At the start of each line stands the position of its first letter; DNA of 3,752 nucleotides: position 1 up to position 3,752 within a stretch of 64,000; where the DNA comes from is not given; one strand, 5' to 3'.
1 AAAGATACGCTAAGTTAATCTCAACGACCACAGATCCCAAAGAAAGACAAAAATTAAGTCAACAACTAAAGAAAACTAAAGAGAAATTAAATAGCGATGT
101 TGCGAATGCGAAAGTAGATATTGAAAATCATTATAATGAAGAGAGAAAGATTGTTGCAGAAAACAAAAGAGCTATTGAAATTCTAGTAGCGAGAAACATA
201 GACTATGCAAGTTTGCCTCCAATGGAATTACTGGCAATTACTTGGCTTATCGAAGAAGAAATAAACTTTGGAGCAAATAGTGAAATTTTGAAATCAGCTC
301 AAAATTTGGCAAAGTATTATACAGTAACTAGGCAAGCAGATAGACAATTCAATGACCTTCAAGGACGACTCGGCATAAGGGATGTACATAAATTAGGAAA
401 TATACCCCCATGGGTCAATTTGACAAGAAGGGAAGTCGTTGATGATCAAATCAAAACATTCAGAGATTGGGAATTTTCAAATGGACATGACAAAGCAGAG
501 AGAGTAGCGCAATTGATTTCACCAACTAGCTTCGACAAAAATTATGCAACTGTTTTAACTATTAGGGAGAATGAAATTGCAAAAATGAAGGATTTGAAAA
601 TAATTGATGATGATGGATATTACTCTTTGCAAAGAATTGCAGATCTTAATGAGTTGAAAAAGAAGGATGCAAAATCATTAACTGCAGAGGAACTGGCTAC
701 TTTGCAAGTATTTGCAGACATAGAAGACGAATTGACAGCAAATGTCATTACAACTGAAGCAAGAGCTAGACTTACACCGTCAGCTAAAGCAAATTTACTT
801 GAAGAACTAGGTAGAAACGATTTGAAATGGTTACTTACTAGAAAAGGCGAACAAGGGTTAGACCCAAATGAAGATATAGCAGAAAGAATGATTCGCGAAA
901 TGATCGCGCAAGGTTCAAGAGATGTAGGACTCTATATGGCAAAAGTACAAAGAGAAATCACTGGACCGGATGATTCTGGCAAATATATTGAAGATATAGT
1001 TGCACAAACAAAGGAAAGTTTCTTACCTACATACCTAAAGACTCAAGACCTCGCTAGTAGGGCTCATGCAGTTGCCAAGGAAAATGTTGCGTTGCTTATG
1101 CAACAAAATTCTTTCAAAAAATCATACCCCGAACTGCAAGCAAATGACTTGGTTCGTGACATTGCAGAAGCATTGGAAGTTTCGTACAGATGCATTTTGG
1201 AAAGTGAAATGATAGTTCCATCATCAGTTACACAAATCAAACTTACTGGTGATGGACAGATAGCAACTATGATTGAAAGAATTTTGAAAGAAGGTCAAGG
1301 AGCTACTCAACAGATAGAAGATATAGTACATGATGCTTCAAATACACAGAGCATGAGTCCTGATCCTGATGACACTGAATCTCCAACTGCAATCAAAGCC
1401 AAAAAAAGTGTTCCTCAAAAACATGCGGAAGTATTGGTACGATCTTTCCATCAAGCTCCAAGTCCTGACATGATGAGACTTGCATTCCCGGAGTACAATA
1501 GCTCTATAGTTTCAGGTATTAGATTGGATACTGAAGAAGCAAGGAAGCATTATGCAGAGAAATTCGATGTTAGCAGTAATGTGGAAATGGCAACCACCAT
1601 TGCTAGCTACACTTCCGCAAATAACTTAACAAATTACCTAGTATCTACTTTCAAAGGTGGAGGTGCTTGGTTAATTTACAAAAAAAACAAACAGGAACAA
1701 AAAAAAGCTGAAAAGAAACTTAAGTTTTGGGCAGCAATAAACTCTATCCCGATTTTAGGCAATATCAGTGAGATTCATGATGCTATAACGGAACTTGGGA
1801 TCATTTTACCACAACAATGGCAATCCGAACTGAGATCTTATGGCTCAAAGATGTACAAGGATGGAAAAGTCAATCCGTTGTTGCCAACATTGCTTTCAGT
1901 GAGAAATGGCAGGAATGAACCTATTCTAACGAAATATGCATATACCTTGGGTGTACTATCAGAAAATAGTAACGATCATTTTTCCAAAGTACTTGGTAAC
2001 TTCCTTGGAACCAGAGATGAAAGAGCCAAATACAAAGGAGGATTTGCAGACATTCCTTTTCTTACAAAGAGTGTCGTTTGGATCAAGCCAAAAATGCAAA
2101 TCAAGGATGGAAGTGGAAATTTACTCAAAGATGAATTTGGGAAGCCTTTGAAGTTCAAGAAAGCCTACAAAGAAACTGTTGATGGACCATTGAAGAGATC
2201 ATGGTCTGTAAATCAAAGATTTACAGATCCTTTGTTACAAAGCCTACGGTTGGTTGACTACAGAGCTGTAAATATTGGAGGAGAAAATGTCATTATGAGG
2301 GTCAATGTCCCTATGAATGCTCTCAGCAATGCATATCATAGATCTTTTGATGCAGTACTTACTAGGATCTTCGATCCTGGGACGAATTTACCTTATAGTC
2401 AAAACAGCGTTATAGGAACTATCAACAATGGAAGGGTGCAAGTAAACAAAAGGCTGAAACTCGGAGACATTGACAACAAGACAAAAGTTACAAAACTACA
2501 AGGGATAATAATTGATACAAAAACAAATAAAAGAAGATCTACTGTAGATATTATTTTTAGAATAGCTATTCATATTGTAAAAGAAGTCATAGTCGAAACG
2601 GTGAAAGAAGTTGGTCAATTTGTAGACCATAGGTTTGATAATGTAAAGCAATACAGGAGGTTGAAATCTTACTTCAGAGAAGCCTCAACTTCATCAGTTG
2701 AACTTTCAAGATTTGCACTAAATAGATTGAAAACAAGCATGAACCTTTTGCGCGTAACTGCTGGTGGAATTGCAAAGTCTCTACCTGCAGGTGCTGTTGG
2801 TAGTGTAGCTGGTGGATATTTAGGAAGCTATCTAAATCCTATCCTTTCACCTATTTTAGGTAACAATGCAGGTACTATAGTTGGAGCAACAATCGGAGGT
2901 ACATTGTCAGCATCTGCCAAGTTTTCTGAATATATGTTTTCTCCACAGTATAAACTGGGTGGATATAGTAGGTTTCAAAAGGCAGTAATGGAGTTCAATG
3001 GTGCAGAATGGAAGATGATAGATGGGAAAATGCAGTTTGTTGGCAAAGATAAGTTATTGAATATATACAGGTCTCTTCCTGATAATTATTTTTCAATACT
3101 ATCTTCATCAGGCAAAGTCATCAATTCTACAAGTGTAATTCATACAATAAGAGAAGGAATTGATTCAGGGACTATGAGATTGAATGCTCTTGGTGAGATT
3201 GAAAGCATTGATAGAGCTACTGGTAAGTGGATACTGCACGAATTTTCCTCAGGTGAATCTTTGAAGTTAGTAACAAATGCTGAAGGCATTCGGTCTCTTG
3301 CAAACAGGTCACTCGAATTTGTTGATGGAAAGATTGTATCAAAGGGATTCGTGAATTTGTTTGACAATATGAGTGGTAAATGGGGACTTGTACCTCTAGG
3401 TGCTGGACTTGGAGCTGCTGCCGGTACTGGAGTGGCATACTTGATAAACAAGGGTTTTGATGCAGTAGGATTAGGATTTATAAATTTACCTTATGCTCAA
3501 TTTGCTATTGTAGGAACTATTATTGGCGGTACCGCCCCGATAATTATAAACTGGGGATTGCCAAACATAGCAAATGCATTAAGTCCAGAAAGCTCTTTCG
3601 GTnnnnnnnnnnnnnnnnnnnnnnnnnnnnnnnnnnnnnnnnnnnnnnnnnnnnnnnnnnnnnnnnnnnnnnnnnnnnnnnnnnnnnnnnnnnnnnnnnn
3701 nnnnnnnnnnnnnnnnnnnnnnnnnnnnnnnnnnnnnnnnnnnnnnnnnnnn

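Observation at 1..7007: Giant (>1,990 aa) membrane-spanning protein with C-terminal M23 peptidase; 5' end lies outside the window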

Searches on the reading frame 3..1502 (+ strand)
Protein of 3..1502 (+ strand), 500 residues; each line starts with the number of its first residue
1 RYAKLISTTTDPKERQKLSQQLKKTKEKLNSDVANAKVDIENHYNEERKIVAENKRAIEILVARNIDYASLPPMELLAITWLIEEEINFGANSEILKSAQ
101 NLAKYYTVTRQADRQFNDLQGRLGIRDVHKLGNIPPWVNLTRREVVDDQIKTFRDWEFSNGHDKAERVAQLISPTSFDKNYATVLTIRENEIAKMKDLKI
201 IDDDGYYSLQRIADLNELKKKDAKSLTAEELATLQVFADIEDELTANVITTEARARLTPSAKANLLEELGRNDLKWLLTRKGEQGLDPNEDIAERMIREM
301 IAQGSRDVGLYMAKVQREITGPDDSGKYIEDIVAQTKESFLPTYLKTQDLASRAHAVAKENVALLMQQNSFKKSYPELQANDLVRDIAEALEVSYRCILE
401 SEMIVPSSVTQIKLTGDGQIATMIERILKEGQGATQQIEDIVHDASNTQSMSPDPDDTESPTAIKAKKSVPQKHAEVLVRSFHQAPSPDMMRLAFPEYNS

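Call 48: search_protein_families(library=pfam, proteins=[window:3-1502:+], max_evalue=10)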
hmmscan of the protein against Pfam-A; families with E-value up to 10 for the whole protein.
window:3-1502:+ (500 aa): 3 families
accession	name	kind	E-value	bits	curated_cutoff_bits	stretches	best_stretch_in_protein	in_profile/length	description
PF06102.17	RRP36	-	0.85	10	27.1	1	142-198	19-69/165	rRNA biogenesis protein RRP36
PF06156.18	YabA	-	1.4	10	30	0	20-106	11-77/103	Initiation control protein YabA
PF13864.11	Enkurin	-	5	8.1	23.6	1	11-54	33-76/92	Calmodulin-binding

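Call 49: search_protein_families(library=phrogs, proteins=[window:3-1502:+], max_evalue=10)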
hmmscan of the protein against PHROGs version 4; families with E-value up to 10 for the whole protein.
window:3-1502:+ (500 aa): 3 families
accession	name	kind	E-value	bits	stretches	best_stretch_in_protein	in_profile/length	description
phrog_27424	-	unknown function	0.0056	16.5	1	414-485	365-435/472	-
phrog_11659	-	unknown function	0.038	15.2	1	366-395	2-31/62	-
phrog_20228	-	unknown function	8.4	7.7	1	27-57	17-47/58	-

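Call 70: search_protein_families(library=ncbifam, proteins=[window:3-1502:+], max_evalue=10)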
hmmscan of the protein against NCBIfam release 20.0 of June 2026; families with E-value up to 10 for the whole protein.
window:3-1502:+ (500 aa): 0 families
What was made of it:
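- Closest known: Monoderm and Patescibacteria T4SS envelope components: VirB6-like polytopic proteins. Different: No profile match to any T4SS family (calls 48, 70).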

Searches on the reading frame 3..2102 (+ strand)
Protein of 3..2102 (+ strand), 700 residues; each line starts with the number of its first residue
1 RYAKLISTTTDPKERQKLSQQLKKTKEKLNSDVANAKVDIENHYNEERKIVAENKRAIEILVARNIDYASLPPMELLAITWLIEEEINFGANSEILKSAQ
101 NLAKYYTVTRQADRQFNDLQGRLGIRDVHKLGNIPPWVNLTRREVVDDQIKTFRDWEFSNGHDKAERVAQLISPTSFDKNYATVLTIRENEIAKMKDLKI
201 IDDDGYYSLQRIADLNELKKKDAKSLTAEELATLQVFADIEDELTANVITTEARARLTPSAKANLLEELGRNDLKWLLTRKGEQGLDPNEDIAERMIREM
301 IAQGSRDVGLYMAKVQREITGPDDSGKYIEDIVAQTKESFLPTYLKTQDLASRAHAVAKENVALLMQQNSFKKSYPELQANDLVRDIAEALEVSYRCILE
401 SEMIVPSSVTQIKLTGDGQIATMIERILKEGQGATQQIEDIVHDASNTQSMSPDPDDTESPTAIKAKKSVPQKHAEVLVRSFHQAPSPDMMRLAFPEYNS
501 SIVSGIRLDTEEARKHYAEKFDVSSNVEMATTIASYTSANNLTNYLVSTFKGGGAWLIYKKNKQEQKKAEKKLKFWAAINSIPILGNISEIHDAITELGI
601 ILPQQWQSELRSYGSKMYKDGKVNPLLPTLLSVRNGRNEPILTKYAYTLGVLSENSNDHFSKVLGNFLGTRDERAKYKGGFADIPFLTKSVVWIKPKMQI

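Call 46: find_related_loci(query=window:3-2102:+, collection=metagenome_contigs, flank=10000)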
Query window:3-2102:+ (700 aa) in metagenome_contigs; peptide patterns used: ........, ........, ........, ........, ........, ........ (x = any residue, [..] = any of these).
151 stretches matched a pattern, but none encodes a relative of the query by tblastn (E <= 1e-3).

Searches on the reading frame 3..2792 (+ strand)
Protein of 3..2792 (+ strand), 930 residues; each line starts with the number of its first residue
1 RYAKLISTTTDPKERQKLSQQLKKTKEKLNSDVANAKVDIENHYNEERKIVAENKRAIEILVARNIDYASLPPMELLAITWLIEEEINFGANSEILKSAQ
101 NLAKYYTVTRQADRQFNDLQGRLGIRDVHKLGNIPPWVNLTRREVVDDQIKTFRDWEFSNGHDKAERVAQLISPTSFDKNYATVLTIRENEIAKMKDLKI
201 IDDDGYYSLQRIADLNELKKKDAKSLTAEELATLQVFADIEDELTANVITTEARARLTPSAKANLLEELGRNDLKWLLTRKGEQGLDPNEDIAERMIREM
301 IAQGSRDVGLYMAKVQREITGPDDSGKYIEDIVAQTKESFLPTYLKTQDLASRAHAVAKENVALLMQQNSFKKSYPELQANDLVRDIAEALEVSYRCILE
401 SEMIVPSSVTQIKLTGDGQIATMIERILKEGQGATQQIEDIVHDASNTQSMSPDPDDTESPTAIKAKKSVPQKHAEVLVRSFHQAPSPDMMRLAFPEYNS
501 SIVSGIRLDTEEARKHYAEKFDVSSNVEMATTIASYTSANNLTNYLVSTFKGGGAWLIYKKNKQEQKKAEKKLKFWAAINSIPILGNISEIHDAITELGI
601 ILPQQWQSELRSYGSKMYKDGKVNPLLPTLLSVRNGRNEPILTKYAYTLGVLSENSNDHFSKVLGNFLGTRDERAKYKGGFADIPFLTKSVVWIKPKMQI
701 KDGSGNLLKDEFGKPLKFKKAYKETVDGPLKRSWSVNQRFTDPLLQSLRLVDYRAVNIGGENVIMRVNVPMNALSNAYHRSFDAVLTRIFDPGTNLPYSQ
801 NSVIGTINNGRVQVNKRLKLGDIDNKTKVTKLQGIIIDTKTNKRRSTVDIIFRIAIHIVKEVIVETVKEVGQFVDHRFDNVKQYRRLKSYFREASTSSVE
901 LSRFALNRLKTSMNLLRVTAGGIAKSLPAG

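Call 47: predict_structure(protein=window:3-2792:+)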
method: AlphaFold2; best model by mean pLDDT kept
length: 930 residues; sequences in the alignment: 1
mean_pLDDT: 36.7   pTM: 0.23
mean pLDDT of the five models: 36.7, 32.8, 31.8, 29.2, 28.0
residues with pLDDT >= 90: 7; 70-90: 30; 50-70: 18; < 50: 875
segments of 3 or more residues with pLDDT < 50: 50-216, 222-225, 228-713, 715-930
pLDDT, mean of each block of 10 residues (from residue 1): 83 88 88 73 58 44 38 39 40 40 32 35 37 34 35 35 34 32 31 32 32 46 48 41 33 32 37 40 41 39 36 38 41 39 33 37 39 36 37 34 27 31 36 36 35 33 28 35 35 34 31 38 31 31 35 34 43 36 32 35 36 37 34 30 28 31 34 37 29 32 41 42 33 23 26 27 27 30 30 27 28 30 28 25 31 32 35 38 38 36 34 32 31
secondary structure, 60 per line:
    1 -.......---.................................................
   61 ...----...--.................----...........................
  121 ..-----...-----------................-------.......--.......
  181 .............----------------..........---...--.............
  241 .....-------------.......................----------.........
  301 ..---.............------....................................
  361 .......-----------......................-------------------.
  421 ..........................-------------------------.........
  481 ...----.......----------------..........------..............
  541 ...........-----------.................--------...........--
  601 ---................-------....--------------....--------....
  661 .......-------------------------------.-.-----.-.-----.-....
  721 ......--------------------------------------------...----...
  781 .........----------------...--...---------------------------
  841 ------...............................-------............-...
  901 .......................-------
elements in order (helices of 4 or more, strands of 3 or more residues): H2-8 H12-63 H73-89 H94-122 H142-157 H165-171 H174-193 H210-219 H228-245 H259-281 H292-302 H306-318 H325-367 H379-400 H420-446 H472-483 H488-494 H511-520 H527-551 H563-579 H588-598 H604-619 H627-630 H645-648 H657-667 H718-726 H778-789 E806-808 E811-813 H847-877 H885-896 H898-923
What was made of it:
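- Tried and rejected: Single-sequence AF2 of aa 1-930 gave pLDDT 36.7 and was unusable for fold search (call 47).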

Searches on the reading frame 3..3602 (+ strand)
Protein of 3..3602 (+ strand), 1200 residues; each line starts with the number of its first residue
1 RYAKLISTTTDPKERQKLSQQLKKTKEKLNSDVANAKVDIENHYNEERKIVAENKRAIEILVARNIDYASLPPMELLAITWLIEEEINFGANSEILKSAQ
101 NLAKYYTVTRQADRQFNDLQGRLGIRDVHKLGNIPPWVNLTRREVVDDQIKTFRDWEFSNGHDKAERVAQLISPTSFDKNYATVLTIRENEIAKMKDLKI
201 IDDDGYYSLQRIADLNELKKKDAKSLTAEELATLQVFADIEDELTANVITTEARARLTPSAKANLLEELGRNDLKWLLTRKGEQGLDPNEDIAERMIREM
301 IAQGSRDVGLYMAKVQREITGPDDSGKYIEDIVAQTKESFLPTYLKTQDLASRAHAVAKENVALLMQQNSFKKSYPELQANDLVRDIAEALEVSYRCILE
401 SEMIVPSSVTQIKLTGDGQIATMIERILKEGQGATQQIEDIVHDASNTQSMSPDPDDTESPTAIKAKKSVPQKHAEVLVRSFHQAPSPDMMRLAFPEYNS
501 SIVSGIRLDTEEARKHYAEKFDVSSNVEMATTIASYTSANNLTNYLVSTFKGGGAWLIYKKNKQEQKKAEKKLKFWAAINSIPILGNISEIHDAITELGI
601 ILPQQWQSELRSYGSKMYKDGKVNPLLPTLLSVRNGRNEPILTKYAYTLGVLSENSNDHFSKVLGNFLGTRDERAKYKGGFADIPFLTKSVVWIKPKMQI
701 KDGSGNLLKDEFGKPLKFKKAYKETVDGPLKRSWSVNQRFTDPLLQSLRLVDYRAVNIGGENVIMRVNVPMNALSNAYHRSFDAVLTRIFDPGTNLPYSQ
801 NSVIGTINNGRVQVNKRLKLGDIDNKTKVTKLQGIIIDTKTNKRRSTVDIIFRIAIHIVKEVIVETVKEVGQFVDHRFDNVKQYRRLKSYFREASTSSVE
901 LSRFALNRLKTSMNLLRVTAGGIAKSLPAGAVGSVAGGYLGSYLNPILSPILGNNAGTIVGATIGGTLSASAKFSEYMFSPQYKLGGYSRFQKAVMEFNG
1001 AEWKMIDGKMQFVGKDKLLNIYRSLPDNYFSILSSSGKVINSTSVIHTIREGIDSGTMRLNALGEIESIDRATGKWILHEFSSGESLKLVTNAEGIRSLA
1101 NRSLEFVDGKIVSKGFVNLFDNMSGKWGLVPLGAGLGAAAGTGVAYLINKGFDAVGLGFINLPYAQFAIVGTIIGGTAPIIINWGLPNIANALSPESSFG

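Call 30: search_protein_representatives(protein=window:3-3602:+)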
Query: 1200 residues. Proteins with E-value up to 0.001 (for the whole library): 3; up to 1e-10: 3; up to 1e-30: 3. The best 3 are listed.
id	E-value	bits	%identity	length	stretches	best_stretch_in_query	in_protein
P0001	6.2e-102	358.8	94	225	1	490-669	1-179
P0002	3.4e-55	204.0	98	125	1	1098-1200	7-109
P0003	4.8e-31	124.1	99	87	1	403-469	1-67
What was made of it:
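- Yet an exhaustive phmmer search of aa 1-1200 against 1.84 billion cluster representatives found only three same-species fragments (call 30).
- Tried and rejected: Exhaustive phmmer of aa 1-1200 gave only three same-species fragments (call 30).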

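Call 72: find_encoding_contigs(protein=P0001, flank=10000, max_places=5)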
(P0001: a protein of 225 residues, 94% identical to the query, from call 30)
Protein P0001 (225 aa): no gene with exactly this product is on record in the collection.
